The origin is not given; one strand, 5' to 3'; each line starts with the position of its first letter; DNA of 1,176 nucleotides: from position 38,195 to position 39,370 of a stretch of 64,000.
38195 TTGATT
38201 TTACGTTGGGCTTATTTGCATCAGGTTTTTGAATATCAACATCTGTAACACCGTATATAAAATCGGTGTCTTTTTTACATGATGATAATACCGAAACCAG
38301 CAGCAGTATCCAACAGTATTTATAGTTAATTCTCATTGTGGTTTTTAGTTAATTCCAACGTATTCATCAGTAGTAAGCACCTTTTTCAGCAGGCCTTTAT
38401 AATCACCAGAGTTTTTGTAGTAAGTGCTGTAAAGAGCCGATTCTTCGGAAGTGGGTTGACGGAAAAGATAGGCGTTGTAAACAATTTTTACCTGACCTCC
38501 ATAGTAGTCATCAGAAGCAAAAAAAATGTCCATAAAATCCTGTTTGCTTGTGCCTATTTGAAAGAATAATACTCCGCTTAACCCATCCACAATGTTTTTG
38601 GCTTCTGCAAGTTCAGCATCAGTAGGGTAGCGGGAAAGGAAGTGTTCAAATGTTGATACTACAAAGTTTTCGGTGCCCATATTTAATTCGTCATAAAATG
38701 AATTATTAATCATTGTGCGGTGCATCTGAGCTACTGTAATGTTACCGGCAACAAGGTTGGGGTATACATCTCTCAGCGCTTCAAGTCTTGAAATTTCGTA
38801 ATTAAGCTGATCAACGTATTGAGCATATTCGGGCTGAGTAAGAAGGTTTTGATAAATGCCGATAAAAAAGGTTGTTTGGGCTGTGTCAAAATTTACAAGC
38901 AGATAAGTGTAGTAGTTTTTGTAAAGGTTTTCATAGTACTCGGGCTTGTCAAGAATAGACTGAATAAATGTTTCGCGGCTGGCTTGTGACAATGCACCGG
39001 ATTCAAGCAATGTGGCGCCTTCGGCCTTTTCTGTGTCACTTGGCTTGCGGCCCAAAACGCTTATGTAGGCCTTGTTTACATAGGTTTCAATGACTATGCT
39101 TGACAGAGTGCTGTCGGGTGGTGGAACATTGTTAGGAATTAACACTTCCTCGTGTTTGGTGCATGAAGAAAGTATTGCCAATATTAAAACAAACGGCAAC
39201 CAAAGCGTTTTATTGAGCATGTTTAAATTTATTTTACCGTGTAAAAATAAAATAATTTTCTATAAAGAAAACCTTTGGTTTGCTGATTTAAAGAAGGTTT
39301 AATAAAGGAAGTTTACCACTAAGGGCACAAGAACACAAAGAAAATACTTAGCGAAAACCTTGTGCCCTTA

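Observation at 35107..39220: Five consecutive co-directional genes encoding lipoproteins or TAT-secreted proteins of unknown function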

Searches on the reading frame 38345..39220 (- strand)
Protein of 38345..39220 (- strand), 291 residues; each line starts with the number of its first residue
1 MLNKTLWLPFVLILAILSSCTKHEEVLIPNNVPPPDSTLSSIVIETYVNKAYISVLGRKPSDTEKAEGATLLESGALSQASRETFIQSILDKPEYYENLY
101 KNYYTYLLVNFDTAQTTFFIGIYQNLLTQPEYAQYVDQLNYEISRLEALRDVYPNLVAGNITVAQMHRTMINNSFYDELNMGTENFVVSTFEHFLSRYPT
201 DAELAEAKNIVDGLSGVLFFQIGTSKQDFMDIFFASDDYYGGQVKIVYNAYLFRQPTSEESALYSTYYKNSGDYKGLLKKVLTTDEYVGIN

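Call 3: search_protein_families(library=pfam, proteins=[window:38345-39220:-], max_evalue=1)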
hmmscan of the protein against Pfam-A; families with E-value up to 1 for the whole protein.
window:38345-39220:- (291 aa): 4 families
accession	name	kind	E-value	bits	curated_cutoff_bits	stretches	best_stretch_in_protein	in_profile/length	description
PF13946.11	DUF4214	-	8.6e-07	29.4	23.2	1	44-80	20-56/72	Domain of unknown function (DUF4214)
PF00427.26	PBS_linker_poly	-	5.3e-06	26.9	28.7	1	132-211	14-95/126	Phycobilisome Linker polypeptide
PF07587.16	PSD1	-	0.0029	17.5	28.5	0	178-210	217-243/244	Protein of unknown function (DUF1553)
PF18072.6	FGAR-AT_linker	-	0.12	13.3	26.6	0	47-64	19-35/50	Formylglycinamide ribonucleotide amidotransferase linker domain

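Call 4: search_protein_families(library=ncbifam, proteins=[window:38345-39220:-], max_evalue=1)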
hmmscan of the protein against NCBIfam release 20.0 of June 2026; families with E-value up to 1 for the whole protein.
window:38345-39220:- (291 aa): 0 families

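Call 7: search_solved_structures(query=window:38345-39220:-, max_evalue=10)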
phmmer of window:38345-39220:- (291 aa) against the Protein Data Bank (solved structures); distinct sequences matched with E-value up to 10: 8.
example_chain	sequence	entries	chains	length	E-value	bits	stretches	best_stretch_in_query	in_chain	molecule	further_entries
6kgx_b1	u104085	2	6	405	0.068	15.7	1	153-209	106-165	LR2_Hb | Phycobilisome 31.8 kDa linker polypeptide, phycoerythrin-associated, rod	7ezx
7y4l_b7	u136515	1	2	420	0.072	15.6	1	153-209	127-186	Phycobilisome 31.8 kDa linker polypeptide, phycoerythrin-associated, rod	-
7liz_A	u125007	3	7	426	0.074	15.5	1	153-209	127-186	LR6 | Phycobilisome 31.8 kDa linker polypeptide, phycoerythrin-associated, rod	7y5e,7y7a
9s97_A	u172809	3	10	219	0.25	13.8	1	97-264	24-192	Cell division protein B2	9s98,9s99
5h79_D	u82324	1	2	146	0.38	13.2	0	68-100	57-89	Immunoglobulin G-binding protein A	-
4gtn_A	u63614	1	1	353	0.88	12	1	18-76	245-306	Anthranilate phosphoribosyltransferase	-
7qy5_B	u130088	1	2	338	1.5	11.2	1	153-215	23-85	NURS complex subunit pir2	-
4yi7_A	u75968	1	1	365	1.6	11.2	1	18-76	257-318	Anthranilate phosphoribosyltransferase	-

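Call 20: find_homologous_proteins(query=window:38345-39220:-, max_evalue=0.001)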
Query window:38345-39220:- (291 aa): 244 proteins with E <= 0.001 among 1820 candidates; the best 120 are listed.
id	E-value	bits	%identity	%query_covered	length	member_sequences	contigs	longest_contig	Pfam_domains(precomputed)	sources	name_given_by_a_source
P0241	2.9e-188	642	100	100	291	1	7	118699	PF00427.27,PF13946.12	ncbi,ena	-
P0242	2.5e-185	632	99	100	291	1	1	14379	PF00427.27,PF13946.12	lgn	-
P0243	7.7e-185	630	98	100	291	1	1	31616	PF00427.27,PF13946.12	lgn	-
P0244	5.2e-175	598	91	100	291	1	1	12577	-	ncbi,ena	-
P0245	2.9e-174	596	91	100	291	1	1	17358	-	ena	-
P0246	7.5e-174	594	90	100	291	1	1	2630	-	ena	-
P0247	1.9e-172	590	90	100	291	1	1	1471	-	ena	-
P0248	2.7e-172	589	90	100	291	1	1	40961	-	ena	-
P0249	1.7e-165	567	88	100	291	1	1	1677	-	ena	-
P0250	8.0e-165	565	88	100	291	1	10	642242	-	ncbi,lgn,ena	-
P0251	2.8e-162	557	85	100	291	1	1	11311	-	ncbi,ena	-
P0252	2.9e-159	547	84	100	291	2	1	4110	PF13946.12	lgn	-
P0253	2.5e-156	537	84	100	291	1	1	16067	PF00427.27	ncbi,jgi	jgi:hypothetical protein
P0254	4.6e-156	536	85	100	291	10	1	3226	PF00427.27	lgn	-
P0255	1.1e-153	528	84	100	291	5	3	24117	PF00427.27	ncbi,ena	-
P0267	1.6e-89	318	56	97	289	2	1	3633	PF13946.12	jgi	-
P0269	6.5e-87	309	54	95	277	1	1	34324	PF13946.12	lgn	-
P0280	2.0e-82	295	52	99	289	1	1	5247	PF13946.12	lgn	-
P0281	2.2e-82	294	52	99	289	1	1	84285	PF13946.12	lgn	-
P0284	1.9e-81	291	51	100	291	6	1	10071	PF13946.12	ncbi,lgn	ncbi:MAG: hypothetical protein WBM13_10490 [Bacteroidia bacterium]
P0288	6.5e-81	290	52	99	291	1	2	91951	PF13946.12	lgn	-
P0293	3.8e-80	287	50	100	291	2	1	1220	PF13946.12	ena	-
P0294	4.6e-80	287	49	100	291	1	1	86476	PF13946.12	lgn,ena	-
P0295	8.3e-80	286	50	100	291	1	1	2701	PF13946.12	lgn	-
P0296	9.1e-80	286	48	99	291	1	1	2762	PF13946.12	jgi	jgi:hypothetical protein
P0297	1.3e-79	285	47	98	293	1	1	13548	PF13946.12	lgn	-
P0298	1.6e-79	285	49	93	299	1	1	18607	PF13946.12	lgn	-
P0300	2.6e-79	284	49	97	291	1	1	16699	PF13946.12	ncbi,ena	-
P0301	5.2e-79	283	48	100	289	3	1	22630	PF13946.12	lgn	-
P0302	7.0e-79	283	49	97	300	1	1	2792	PF13946.12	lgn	-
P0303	8.8e-79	283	48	100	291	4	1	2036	PF13946.12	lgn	-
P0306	3.3e-78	281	49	99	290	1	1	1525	PF13946.12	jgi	jgi:hypothetical protein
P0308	9.7e-78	279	48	97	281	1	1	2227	PF13946.12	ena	-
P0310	1.5e-77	279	47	100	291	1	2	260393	PF13946.12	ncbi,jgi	ncbi:MAG: hypothetical protein WAQ28_11390 [Bacteroidia bacterium]|jgi:hypothetical protein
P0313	3.3e-77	278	49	97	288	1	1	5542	PF13946.12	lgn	-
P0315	4.1e-77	277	48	100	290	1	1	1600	PF13946.12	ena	-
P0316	5.3e-77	277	46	98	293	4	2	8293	PF13946.12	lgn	-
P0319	1.6e-76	275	48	100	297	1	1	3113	PF13946.12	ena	-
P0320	1.7e-76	275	49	94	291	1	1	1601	PF13946.12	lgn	-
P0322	2.0e-76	275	50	97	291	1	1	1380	PF13946.12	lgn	-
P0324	3.3e-76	274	47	99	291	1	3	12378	PF13946.12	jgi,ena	-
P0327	4.9e-76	274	48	93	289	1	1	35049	PF13946.12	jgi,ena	-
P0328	5.0e-76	274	48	98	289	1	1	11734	PF13946.12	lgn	-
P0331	6.4e-76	273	44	100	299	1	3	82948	PF13946.12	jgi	jgi:hypothetical protein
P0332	6.5e-76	273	46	99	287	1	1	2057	PF13946.12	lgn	-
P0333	8.3e-76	273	49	93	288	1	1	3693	PF13946.12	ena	-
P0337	1.4e-75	272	47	92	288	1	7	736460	PF13946.12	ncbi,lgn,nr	ncbi:MAG: hypothetical protein KIS94_02610 [Chitinophagales bacterium]|nr:hypothetical protein [Chit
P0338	1.6e-75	272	48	99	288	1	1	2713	PF13946.12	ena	-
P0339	1.6e-75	272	48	100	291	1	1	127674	PF13946.12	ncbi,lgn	ncbi:MAG: hypothetical protein V4608_14600 [Bacteroidota bacterium]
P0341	2.2e-75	272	49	98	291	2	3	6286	PF13946.12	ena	-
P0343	2.6e-75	271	45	98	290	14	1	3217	PF00427.27,PF13946.12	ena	-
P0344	2.6e-75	271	48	98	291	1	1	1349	PF13946.12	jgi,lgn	jgi:hypothetical protein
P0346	4.1e-75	271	45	99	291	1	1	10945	PF13946.12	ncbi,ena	-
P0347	4.4e-75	271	47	99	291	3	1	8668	PF13946.12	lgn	-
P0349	5.0e-75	270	46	97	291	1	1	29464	PF13946.12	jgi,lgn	jgi:hypothetical protein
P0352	7.2e-75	270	45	99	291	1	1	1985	PF13946.12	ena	-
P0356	1.0e-74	269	45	100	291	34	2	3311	PF13946.12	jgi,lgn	jgi:hypothetical protein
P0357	1.2e-74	269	49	96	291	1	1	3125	PF13946.12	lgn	-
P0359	1.8e-74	269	47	97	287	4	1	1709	PF13946.12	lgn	-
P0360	2.3e-74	268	45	98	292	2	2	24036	PF13946.12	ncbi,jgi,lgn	-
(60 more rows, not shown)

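Call 28: find_encoding_contigs(protein=P0241, flank=10000, max_places=3)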
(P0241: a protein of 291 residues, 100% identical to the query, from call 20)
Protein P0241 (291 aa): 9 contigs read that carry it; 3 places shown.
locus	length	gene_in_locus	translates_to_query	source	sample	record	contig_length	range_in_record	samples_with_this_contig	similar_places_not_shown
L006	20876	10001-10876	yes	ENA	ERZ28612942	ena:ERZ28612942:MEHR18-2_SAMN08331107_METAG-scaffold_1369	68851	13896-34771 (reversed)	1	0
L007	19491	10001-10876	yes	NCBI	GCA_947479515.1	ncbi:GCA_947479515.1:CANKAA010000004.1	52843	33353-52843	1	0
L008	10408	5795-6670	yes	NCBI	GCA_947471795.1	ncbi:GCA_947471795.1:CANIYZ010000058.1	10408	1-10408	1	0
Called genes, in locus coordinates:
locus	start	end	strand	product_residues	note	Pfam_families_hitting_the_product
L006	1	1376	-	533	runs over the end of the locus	PF07661:MORN_2 (faint)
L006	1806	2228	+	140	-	PF02502:LacAB_rpiB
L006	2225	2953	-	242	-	PF21948:LplA-B_cat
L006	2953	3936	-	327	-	PF01380:SIS (faint), PF10432:bact-PGI_C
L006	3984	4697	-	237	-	PF11967:RecO_N, PF02565:RecO_C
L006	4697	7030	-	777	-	PF21544:PorZ_N_b_propeller, PF18962:Por_Secre_tail (weak)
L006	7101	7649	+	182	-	PF00578:AhpC-TSA, PF08534:Redoxin, PF00085:Thioredoxin, PF13905:Thioredoxin_8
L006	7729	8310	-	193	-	PF20347:DUF6642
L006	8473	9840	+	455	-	PF01546:Peptidase_M20, PF07687:M20_dimer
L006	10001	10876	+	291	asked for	PF13946:DUF4214 (faint), PF00427:PBS_linker_poly (faint)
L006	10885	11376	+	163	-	-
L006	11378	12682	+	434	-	-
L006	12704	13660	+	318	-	-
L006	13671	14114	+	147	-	-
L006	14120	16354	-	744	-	PF10459:Peptidase_S46, PF13365:Trypsin_2 (faint)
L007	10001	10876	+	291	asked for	PF13946:DUF4214 (faint), PF00427:PBS_linker_poly (faint)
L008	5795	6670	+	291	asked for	PF13946:DUF4214 (faint), PF00427:PBS_linker_poly (faint)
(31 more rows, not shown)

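Call 34: search_protein_representatives(alignment_id=A3)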
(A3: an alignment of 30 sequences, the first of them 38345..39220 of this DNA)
Query: 30 sequences, 290 profile positions. Proteins with E-value up to 0.001 (for the whole library): 879; up to 1e-10: 463; up to 1e-30: 284. The best 150 are listed.
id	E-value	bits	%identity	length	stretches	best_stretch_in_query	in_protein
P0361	4.6e-129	446.0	-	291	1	5-289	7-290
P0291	9.5e-119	412.2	-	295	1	4-289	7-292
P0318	1.0e-110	385.8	-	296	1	3-289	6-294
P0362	3.7e-108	377.4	-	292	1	7-289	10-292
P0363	1.7e-107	375.3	-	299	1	10-290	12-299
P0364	6.7e-105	366.7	-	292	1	5-289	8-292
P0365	2.5e-104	364.8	-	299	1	7-290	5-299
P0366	8.9e-104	363.0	-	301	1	6-289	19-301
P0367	5.5e-103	360.5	-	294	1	8-289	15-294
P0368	4.5e-101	354.2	-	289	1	5-289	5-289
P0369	4.6e-101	354.1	-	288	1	3-289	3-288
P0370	2.0e-100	352.0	-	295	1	5-289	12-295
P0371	1.8e-99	348.9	-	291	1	6-289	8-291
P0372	1.4e-97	342.7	-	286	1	7-289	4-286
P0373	1.7e-97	342.4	-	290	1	7-289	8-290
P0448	2.2e-74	266.6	-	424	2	5-283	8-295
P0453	8.0e-73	261.5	-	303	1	7-288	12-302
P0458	4.1e-71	255.8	-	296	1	3-288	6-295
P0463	1.5e-69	250.7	-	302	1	7-288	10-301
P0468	2.9e-68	246.5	-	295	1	4-289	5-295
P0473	8.7e-67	241.6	-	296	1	3-288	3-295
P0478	3.2e-65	236.5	-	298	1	8-288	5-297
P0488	4.6e-64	232.7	-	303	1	6-288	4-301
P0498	1.9e-61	224.1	-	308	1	6-289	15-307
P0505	2.1e-60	220.7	-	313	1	8-289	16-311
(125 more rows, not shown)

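Call 40: search_protein_families(library=pfam, alignment_id=A4, max_evalue=1)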
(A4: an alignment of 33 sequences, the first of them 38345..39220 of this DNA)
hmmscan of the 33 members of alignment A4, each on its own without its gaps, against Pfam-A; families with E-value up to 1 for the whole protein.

A. member 1, window:38345-39220:- (291 aa): 4 families
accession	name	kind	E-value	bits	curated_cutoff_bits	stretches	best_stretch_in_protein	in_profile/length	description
PF13946.11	DUF4214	-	8.6e-07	29.4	23.2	1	44-80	20-56/72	Domain of unknown function (DUF4214)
PF00427.26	PBS_linker_poly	-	5.3e-06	26.9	28.7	1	132-211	14-95/126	Phycobilisome Linker polypeptide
PF07587.16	PSD1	-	0.0029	17.5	28.5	0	178-210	217-243/244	Protein of unknown function (DUF1553)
PF18072.6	FGAR-AT_linker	-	0.12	13.3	26.6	0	47-64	19-35/50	Formylglycinamide ribonucleotide amidotransferase linker domain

B. families by the number of members that match (of 33 scanned): 25 families
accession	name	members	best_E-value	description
PF13946.11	DUF4214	28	1.6e-09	Domain of unknown function (DUF4214)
PF00427.26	PBS_linker_poly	8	5.3e-06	Phycobilisome Linker polypeptide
PF07587.16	PSD1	8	1.5e-05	Protein of unknown function (DUF1553)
PF07583.16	PSCyt2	7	0.00038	Protein of unknown function (DUF1549)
PF18072.6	FGAR-AT_linker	6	0.025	Formylglycinamide ribonucleotide amidotransferase linker domain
PF16255.11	Lipase_GDSL_lke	1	0.004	GDSL-like Lipase/Acylhydrolase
PF15515.12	MvaI_BcnI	1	0.014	MvaI/BcnI restriction endonuclease family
PF02637.23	GatB_Yqey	1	0.033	GatB domain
PF18216.6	N_formyltrans_C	1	0.038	N-formyltransferase dimerization C-terminal domain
PF03371.20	PRP38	1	0.038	PRP38 family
PF20753.2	DUF6558_C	1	0.041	Phage tail C-terminal domain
PF02216.22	B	1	0.044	B domain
PF03150.19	CCP_MauG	1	0.048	Di-haem cytochrome c peroxidase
PF25071.1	DUF7795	1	0.074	Domain of unknown function (DUF7795)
PF20220.3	ABC_toxin_N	1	0.086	ABC toxin N-terminal region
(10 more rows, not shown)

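Call 43: search_dna_similar(query=window:38345-39220:-, collection=plasmids, mode=protein, max_evalue=10, max_rows=25)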
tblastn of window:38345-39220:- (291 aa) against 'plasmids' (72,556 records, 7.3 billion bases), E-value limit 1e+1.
No match.

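Call 45: search_protein_families(library=pfam, proteins=[P0448, P0453, P0458, P0463, P0468, P0473, P0478, P0488, P0498, P0505], max_evalue=0.1)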
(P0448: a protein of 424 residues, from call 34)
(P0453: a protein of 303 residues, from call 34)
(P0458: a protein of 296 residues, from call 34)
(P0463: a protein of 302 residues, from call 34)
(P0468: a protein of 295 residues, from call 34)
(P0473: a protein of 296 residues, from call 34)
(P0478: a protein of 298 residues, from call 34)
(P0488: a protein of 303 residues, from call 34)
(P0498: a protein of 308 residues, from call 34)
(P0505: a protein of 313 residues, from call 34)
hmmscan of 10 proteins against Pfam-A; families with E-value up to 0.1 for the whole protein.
P0448 (424 aa): 3 families
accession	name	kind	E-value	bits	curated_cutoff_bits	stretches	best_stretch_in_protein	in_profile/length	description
PF13946.11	DUF4214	-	1.6e-09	38.1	23.2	1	54-83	22-51/72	Domain of unknown function (DUF4214)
PF07587.16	PSD1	-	0.00015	21.7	28.5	0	229-274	194-239/244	Protein of unknown function (DUF1553)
PF25071.1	DUF7795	-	0.074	13.5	27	0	50-87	64-101/123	Domain of unknown function (DUF7795)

P0453 (303 aa): 2 families
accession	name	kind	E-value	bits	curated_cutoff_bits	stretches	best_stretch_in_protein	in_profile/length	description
PF00427.26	PBS_linker_poly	-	2.5e-05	24.8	28.7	0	150-226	16-97/126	Phycobilisome Linker polypeptide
PF02637.23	GatB_Yqey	-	0.033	14.5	27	1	50-119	20-89/148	GatB domain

P0458 (296 aa): 2 families
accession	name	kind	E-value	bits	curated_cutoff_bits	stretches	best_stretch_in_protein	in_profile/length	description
PF13946.11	DUF4214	-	0.00022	21.7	23.2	0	51-83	21-52/72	Domain of unknown function (DUF4214)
PF18072.6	FGAR-AT_linker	-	0.086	13.8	26.6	0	58-71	24-36/50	Formylglycinamide ribonucleotide amidotransferase linker domain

P0463 (302 aa): 3 families
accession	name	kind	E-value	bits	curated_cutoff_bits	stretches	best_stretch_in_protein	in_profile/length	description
PF13946.11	DUF4214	-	0.0033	17.9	23.2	0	54-83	21-50/72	Domain of unknown function (DUF4214)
PF00427.26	PBS_linker_poly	-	0.0034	17.9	28.7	0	154-212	22-83/126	Phycobilisome Linker polypeptide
PF07583.16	PSCyt2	-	0.045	14.1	29.8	1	54-150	24-115/209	Protein of unknown function (DUF1549)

P0468 (295 aa): 4 families
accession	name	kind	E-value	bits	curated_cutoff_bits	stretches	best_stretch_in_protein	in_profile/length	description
PF13946.11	DUF4214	-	8.4e-06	26.2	23.2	1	30-76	5-50/72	Domain of unknown function (DUF4214)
PF00427.26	PBS_linker_poly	-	0.0015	19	28.7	0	46-107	6-66/126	Phycobilisome Linker polypeptide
PF07587.16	PSD1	-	0.022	14.6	28.5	0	159-181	59-81/244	Protein of unknown function (DUF1553)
PF07583.16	PSCyt2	-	0.06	13.7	29.8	0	47-99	24-71/209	Protein of unknown function (DUF1549)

P0473 (296 aa): 1 family
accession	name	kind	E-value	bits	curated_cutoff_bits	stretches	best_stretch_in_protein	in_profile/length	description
PF03371.20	PRP38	-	0.038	14.3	22.4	0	110-185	83-158/173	PRP38 family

P0478 (298 aa): 4 families
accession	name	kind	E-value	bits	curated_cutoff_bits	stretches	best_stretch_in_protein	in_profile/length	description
PF13946.11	DUF4214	-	4.6e-05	23.8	23.2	0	48-78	20-50/72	Domain of unknown function (DUF4214)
PF07583.16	PSCyt2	-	0.042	14.2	29.8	1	47-112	22-82/209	Protein of unknown function (DUF1549)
PF02216.22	B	-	0.044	14.2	27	0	71-98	11-38/53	B domain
PF03150.19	CCP_MauG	-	0.048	14.7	25.6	0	82-177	89-143/149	Di-haem cytochrome c peroxidase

P0488 (303 aa): 3 families
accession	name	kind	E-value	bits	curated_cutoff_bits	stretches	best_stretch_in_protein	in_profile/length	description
PF13946.11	DUF4214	-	9.4e-07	29.3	23.2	1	47-81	18-52/72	Domain of unknown function (DUF4214)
PF00427.26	PBS_linker_poly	-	1e-05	26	28.7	0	160-222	29-95/126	Phycobilisome Linker polypeptide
PF07583.16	PSCyt2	-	0.0016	18.9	29.8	1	47-108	21-77/209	Protein of unknown function (DUF1549)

P0498 (308 aa): 0 families

P0505 (313 aa): 2 families
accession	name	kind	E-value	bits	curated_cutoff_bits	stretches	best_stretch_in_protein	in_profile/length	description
PF00427.26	PBS_linker_poly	-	0.0001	22.8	28.7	0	264-310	69-115/126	Phycobilisome Linker polypeptide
PF13946.11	DUF4214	-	0.00059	20.3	23.2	0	48-98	18-65/72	Domain of unknown function (DUF4214)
